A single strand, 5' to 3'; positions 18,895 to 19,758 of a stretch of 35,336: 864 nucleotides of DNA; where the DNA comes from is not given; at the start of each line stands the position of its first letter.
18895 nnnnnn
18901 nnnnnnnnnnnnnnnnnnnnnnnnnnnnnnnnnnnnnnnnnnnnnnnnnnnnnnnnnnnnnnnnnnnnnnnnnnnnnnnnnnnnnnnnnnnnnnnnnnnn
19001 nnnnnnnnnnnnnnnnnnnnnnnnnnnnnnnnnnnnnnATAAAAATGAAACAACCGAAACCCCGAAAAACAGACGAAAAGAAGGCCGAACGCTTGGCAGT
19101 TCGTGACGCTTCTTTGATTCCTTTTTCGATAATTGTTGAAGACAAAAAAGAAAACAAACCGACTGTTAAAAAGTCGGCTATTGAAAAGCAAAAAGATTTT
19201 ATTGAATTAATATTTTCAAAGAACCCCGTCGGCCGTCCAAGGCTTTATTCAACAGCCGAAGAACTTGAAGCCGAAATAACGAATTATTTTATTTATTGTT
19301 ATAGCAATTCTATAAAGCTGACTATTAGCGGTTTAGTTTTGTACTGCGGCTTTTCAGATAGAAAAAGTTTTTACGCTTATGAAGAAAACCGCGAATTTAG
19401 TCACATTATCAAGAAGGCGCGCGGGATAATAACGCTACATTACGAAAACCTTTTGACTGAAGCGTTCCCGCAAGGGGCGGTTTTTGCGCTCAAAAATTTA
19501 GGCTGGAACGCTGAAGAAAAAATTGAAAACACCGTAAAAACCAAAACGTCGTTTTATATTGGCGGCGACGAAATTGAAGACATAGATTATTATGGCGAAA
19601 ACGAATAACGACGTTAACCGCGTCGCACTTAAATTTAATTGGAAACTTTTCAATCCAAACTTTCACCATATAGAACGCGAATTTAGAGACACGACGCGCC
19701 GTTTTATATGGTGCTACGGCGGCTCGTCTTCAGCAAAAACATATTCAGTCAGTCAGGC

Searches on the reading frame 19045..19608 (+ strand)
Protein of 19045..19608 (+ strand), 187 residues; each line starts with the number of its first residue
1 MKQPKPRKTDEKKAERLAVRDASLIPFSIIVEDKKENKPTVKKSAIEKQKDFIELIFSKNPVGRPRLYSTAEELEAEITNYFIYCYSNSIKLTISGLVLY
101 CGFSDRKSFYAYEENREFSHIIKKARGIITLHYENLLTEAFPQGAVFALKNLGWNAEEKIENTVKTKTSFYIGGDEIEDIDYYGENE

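Call 7: search_protein_families(library=pfam, proteins=[window:19045-19608:+], max_evalue=0.01)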
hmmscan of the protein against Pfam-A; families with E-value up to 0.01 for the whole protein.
window:19045-19608:+ (187 aa): 1 family
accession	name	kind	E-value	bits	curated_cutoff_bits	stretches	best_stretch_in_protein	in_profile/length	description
PF16677.11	GP3_package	-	9.3e-14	51.9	29.4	1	63-158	1-103/105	DNA-packaging protein gp3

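Call 82: search_protein_families(library=phrogs, proteins=[window:19045-19608:+], max_evalue=0.001)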
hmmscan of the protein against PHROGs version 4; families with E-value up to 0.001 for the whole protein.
window:19045-19608:+ (187 aa): 1 family
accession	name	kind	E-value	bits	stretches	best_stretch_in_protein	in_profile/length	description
phrog_606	-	head and packaging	3.7e-19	70.4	1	59-168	16-144/167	terminase small subunit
